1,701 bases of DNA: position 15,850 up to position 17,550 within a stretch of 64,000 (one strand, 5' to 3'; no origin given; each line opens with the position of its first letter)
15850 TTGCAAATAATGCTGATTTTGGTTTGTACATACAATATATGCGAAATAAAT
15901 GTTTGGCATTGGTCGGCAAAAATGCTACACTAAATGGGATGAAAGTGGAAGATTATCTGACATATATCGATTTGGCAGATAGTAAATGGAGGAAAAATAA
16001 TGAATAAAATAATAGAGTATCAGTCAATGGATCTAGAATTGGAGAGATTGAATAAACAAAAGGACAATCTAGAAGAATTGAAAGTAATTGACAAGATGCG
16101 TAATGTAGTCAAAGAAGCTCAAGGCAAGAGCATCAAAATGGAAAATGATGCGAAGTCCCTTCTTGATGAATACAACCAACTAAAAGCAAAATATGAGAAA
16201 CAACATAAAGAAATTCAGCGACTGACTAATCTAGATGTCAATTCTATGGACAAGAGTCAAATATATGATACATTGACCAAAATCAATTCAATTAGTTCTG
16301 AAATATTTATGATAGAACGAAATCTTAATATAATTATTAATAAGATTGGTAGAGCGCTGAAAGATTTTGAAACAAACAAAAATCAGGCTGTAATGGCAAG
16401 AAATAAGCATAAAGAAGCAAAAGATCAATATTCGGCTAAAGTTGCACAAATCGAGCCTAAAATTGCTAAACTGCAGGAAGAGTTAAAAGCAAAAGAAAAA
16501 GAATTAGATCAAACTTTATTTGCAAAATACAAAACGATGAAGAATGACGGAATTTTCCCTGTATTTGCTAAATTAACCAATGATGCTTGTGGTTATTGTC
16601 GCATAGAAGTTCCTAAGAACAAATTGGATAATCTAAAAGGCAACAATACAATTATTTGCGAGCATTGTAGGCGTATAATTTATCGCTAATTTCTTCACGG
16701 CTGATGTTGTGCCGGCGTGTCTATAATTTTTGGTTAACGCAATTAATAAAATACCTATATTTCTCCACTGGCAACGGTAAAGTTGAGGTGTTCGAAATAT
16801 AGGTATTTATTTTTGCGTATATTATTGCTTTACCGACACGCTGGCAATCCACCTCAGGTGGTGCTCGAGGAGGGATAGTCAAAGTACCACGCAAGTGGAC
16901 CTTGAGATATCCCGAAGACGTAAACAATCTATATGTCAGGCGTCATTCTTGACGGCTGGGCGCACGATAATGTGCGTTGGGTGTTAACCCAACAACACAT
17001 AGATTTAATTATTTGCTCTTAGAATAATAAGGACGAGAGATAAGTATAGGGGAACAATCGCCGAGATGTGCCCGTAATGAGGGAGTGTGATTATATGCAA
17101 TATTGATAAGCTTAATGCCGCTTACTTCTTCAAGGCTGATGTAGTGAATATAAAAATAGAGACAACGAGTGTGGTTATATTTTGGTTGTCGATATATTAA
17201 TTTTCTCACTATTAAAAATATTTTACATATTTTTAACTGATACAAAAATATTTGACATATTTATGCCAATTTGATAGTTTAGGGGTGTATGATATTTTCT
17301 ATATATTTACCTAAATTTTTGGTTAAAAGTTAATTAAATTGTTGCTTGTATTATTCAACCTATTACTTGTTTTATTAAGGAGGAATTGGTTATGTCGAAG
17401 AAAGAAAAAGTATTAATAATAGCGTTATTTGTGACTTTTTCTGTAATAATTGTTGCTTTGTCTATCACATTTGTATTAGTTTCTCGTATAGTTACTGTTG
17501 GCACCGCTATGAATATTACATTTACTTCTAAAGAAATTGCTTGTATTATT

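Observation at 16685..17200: Unclassified G+C-enriched multi-helix RNA-like element of about 450 nt after the zinc-ribbon gene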

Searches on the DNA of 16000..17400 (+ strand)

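Call 4: search_rna_families(source=window, start=16550, end=17400, threshold=evalue, max_evalue=10, show_alignments=4)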
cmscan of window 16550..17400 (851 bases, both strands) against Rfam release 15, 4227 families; matches with E-value up to 10: 6.
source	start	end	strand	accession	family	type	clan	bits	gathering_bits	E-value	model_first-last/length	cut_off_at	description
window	16743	16815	+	RF03589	mir-5583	Gene; miRNA;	-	22.9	80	0.36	1-59/59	no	mir-5583 microRNA precursor family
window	16739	16813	-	RF03589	mir-5583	Gene; miRNA;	-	22.5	80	0.45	1-59/59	no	mir-5583 microRNA precursor family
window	16736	16817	-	RF04154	mir-1277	Gene; miRNA;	-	21.6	81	0.32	1-78/78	no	mir-1277 microRNA precursor family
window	16747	16809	-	RF04031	mir-2686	Gene; miRNA;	-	18.9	90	0.71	1-68/68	no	mir-2686 microRNA precursor family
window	17342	17400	+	RF02147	MEG8_3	Gene; lncRNA;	-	14.8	40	0.49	1-66/66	no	Maternally expressed 8 exon 3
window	16773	16849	+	RF00054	SNORD25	Gene; snRNA; snoRNA; CD-box;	CL00049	14.4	39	7.6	1-87/87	no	Small nucleolar RNA SNORD25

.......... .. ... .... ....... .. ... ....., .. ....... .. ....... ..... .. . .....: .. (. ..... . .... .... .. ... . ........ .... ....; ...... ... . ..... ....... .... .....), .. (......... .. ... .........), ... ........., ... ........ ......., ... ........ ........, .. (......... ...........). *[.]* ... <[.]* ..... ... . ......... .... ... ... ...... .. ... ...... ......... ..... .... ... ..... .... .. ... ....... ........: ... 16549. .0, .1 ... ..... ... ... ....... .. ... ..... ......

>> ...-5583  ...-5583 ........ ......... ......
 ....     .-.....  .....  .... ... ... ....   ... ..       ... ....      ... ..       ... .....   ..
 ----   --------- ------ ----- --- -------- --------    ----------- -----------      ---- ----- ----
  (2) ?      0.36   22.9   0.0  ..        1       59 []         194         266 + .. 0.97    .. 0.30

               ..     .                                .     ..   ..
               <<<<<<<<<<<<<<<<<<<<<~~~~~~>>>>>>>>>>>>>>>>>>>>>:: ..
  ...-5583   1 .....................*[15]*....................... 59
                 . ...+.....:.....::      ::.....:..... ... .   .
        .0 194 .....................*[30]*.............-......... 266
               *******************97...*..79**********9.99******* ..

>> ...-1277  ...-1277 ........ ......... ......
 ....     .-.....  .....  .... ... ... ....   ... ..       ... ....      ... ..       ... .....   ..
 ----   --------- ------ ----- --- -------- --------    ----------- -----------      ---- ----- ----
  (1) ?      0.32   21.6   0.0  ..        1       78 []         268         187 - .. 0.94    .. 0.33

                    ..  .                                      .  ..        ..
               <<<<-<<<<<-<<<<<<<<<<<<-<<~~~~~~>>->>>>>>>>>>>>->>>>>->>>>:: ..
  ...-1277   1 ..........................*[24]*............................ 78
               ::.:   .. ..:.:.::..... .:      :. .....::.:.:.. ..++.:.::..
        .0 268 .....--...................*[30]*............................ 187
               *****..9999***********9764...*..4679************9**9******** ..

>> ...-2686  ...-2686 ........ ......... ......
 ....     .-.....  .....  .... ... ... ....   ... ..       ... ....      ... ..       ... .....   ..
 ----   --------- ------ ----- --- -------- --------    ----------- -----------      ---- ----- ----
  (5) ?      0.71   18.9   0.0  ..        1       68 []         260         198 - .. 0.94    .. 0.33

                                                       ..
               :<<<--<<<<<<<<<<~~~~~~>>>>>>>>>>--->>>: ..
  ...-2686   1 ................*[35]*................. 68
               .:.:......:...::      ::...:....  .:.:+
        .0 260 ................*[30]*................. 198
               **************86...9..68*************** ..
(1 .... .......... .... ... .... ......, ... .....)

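Call 15: search_rna_families(sources=[L001, L002, L003, L004, L005, L006, L007, L008, L009, L010, L011, L012, L013, L014], threshold=gathering)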
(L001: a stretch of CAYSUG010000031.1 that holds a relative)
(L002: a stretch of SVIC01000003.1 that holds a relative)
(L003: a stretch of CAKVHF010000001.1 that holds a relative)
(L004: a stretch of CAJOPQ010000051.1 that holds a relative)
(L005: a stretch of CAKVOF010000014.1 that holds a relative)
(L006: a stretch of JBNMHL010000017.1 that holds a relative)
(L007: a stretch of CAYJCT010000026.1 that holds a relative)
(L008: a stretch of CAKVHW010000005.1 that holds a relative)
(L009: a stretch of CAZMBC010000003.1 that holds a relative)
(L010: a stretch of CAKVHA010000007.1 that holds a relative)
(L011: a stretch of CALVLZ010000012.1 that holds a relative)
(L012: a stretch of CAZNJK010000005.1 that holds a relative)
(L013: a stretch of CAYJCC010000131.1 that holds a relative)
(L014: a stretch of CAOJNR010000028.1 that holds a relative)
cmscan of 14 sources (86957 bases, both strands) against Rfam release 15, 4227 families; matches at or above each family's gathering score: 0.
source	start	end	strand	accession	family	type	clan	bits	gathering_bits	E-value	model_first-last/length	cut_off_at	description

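Call 16: search_rna_families(sources=[L015, L016, L017, L018, L019, L020, L021, L022, L023, L024, L025, L026, L027, L028], threshold=gathering)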
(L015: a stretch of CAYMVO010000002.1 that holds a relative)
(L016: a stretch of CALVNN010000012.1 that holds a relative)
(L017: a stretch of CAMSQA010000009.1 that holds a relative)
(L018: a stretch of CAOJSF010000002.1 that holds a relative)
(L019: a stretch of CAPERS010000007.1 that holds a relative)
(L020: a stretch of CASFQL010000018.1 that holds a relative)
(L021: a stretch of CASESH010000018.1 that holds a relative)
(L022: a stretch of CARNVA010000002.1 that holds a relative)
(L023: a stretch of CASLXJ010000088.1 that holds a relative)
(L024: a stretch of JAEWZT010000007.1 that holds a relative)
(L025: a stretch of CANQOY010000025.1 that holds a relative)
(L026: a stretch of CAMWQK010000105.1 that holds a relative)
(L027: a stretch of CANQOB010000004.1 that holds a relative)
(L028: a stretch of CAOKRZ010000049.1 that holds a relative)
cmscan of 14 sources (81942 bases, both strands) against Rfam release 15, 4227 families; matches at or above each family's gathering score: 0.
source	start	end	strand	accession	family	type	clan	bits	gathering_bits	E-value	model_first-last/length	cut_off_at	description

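Call 21: search_dna_similar(query=window:16680-17200:+, collection=phages, mode=distant, max_evalue=0.01)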
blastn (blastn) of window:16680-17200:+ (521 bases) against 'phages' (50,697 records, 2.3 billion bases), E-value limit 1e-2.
No match.

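Call 22: search_dna_similar(query=window:16680-17200:+, collection=plasmids, mode=distant, max_evalue=0.01)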
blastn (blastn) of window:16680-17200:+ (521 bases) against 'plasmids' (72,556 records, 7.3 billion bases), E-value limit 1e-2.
No match.
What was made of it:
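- Tried and rejected: blastn against phages and plasmids found nothing (calls 21, 22).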

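Call 30: search_rna_families(source=window, start=16843, end=17150, threshold=evalue, max_evalue=10, show_alignments=5)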
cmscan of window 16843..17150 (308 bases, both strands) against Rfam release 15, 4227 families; matches with E-value up to 10: 2.
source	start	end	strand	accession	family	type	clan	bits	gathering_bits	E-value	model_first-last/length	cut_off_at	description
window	16847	16900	-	RF04009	mir-754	Gene; miRNA;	-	14.8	84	5.5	1-78/78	no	mir-754 microRNA precursor family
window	16960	16991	+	RF02915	DUF3800-VI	Cis-reg;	-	13.6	35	5.3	10-44/52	no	DUF3800-VI RNA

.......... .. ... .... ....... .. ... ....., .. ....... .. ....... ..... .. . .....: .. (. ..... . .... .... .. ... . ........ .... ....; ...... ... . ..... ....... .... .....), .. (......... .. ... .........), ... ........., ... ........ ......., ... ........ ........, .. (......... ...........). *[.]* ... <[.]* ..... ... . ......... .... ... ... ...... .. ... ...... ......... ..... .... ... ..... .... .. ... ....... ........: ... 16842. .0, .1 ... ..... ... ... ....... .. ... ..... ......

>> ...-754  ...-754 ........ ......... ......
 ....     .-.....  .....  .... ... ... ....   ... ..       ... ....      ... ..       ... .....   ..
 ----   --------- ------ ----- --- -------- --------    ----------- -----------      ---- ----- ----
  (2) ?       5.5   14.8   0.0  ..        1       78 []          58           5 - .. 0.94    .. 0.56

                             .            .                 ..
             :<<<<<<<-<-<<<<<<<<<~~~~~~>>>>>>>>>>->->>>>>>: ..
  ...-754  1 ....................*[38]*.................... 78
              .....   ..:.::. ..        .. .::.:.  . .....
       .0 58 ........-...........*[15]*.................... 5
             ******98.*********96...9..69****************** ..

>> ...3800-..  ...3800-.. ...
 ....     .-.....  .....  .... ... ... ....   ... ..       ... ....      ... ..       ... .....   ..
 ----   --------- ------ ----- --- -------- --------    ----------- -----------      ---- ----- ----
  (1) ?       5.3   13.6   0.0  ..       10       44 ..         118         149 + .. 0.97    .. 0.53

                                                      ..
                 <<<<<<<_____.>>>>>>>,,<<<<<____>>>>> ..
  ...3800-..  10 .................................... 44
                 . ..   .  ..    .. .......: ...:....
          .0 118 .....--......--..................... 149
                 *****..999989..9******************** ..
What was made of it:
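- On Bacterial RNase P RNA (RF00010/RF00011): None at E<=10 in 16550-17400 or 16843-17150 with permissive filters (calls 4, 30).
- On Group I intron (RF00028 and subtypes); c-di-GMP-I/II riboswitches: No hits at E<=10 (calls 4, 30).
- On Known large ncRNAs (ROOL, GOLLD, OLE, HEARO, raiA) and all other Rfam 15 families: Only chance-level microRNA, snoRNA and DUF3800-VI fragments were found, at E 0.3-7.6 and far below gathering scores (calls 4, 30).
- No riboswitch or group I model matches (calls 4, 30).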

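Call 72: build_rna_model(alignment_id=A3, structure=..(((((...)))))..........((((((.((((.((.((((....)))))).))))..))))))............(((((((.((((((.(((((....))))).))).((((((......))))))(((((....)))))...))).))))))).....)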
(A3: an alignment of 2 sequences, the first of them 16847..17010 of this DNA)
Model R1 built from alignment A3 (2 sequences, 164 columns); structure: as given.
model positions 164; base pairs 50; branch points 4; effective number of sequences 0.65; information 0.589 bits per position. Calibrated on 0.2 Mb of random sequence (short: E-values are rough).
structure used (alignment columns):
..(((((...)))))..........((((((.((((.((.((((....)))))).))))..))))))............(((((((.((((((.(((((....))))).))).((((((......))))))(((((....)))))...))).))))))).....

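Call 73: search_with_rna_model(model_id=R1, sources=[window, L001, L002, L003, L004, L005, L006, L007, L008, L009, L010, L011, L012, L013, L014, L015, L016, L017, L018, L019, L020, L021, L022, L023, L024, L025, L026, L027, L028], max_evalue=10)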
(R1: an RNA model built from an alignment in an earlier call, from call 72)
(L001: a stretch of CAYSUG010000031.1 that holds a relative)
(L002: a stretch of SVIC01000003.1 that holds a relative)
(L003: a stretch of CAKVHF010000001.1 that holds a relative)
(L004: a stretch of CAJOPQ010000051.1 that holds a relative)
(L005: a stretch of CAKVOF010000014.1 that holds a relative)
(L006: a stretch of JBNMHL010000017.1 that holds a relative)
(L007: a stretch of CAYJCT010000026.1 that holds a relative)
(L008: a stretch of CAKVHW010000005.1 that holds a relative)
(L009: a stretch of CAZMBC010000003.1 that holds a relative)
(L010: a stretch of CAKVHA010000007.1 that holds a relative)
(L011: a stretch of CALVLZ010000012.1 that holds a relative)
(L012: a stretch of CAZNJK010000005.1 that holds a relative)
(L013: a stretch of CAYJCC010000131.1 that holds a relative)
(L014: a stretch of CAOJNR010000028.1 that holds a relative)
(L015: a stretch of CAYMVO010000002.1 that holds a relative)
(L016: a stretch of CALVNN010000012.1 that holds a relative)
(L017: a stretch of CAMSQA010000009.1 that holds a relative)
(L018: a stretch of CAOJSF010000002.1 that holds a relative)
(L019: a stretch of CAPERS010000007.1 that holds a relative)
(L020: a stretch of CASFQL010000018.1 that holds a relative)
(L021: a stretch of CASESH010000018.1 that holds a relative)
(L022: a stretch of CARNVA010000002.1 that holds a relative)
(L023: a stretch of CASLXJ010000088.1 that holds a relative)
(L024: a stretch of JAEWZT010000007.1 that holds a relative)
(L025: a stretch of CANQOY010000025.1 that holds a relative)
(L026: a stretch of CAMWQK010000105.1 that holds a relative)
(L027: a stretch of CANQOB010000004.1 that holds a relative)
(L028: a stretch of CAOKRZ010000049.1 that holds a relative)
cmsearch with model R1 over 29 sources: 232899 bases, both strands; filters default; matches with E-value up to 10: 1.
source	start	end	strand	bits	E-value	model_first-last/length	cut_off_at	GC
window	16847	17010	+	210.7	1.8e-46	1-164/164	no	0.48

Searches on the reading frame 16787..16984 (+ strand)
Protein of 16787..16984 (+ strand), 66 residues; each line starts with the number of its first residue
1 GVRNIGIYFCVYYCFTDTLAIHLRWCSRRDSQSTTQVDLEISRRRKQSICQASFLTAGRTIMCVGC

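Call 69: search_protein_representatives(protein=window:16787-16984:+)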
Query: 66 residues. Proteins with E-value up to 0.001 (for the whole library): 0; up to 1e-10: 0; up to 1e-30: 0. The best 0 are listed.
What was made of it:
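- The + frame stretch has none among 1.84 billion representatives (call 69).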
